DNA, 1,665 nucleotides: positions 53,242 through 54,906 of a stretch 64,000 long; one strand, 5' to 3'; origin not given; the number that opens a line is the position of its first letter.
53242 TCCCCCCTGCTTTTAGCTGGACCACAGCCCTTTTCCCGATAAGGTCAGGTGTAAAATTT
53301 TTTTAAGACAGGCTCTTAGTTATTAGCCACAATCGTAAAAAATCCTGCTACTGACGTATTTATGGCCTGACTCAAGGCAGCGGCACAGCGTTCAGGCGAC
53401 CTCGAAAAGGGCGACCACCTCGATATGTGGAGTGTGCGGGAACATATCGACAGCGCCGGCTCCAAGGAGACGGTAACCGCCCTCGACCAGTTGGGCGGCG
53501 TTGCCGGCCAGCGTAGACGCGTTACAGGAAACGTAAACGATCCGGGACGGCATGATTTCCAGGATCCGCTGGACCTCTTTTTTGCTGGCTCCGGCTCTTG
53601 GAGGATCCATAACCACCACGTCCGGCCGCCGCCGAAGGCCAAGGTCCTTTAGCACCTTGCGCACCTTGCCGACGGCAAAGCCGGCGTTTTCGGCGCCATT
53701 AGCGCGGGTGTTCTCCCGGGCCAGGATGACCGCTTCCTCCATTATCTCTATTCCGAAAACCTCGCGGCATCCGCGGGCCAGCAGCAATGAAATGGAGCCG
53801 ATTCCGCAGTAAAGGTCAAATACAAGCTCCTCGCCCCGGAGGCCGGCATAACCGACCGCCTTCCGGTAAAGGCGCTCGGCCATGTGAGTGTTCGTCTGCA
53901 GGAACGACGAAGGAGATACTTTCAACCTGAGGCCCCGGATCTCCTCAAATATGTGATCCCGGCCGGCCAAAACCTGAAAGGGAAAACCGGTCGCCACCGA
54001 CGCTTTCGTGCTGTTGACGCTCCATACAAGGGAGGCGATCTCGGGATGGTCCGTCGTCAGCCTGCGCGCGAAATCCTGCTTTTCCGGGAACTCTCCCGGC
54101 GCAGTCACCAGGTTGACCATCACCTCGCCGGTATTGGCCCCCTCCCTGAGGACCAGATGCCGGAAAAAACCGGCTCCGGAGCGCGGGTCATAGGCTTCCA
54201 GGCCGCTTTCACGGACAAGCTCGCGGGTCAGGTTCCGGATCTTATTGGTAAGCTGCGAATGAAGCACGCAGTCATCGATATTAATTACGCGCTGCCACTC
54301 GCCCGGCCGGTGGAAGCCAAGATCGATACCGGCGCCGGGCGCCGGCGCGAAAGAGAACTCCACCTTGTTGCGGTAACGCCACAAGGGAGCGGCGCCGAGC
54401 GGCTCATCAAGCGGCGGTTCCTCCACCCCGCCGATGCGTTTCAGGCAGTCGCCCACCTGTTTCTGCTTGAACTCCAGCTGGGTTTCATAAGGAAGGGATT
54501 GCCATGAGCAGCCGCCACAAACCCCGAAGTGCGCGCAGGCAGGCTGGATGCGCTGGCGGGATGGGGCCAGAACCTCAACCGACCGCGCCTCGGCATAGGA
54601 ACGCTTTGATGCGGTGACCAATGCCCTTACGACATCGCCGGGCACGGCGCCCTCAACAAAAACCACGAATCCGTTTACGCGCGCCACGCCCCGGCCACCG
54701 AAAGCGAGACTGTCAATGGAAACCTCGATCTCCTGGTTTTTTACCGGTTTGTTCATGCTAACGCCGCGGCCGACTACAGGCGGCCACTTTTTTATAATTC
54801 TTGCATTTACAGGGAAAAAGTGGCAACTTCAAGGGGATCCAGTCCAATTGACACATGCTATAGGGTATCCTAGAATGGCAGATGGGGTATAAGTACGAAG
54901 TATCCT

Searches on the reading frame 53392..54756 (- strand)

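Call 18: search_protein_families(library=ncbifam, proteins=[window:53392-54756:-], max_evalue=0.00001)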
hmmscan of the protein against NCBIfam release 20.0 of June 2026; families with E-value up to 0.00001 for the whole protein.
window:53392-54756:- (454 aa): 14 families
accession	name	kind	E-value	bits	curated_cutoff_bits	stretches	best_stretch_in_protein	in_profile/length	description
TIGR00479.1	rumA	equivalog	4.9e-113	378.2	183.55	1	18-446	2-432/432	23S rRNA (uracil(1939)-C(5))-methyltransferase RlmD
NF009639.0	PRK13168.1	equivalog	8.2e-89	298.5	458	1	5-452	12-444/446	23S rRNA (uracil(1939)-C(5))-methyltransferase RlmD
NF002910.0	PRK03522.2-3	equivalog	1.6e-57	195.3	558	1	74-452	3-381/383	23S rRNA (uracil(747)-C(5))-methyltransferase RlmC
NF002909.0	PRK03522.2-1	equivalog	7e-53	180.1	553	1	74-452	3-372/374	23S rRNA (uracil(747)-C(5))-methyltransferase RlmC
TIGR02085.1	meth_trns_rumB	equivalog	8.2e-40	136.9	429.5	1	78-451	8-372/374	23S rRNA (uracil(747)-C(5))-methyltransferase RlmC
TIGR02143.1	trmA_only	equivalog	6.5e-20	71.4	334.65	1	276-450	165-348/352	tRNA (uridine(54)-C5)-methyltransferase TrmA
NF002913.0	PRK03522.2-6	equivalog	3e-19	69.6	537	2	158-348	24-215/342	23S rRNA (uracil(747)-C(5))-methyltransferase RlmC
NF053605.1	PyTRAM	equivalog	5.9e-11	41.9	85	1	7-57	5-55/56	TRAM domain-containing RNA chaperone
NF047730.1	tRNAMtaseTrm5b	equivalog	1e-08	34.7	600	1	304-387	177-256/330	tRNA (guanine(37)-N1)-methyltransferase Trm5b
TIGR03534.1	RF_mod_PrmC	equivalog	3e-08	33.4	199.1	1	254-386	40-165/253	peptide chain release factor N(5)-glutamine methyltransferase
NF053718.1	23SC1962Mtase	equivalog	1.1e-07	30.9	575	1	307-398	210-301/383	23S rRNA (cytosine(1962)-C(5))-methyltransferase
NF011529.0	PRK14968.1-3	equivalog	2.6e-06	27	162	1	309-370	35-96/198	putative methyltransferase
TIGR03704.1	PrmC_rel_meth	equivalog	7.7e-06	25.5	248.8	0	257-356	40-136/251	putative protein N(5)-glutamine methyltransferase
TIGR02469.1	CbiT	equivalog_domain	8.5e-06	26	78.3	0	305-405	16-111/124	precorrin-6Y C5,15-methyltransferase (decarboxylating) subunit CbiT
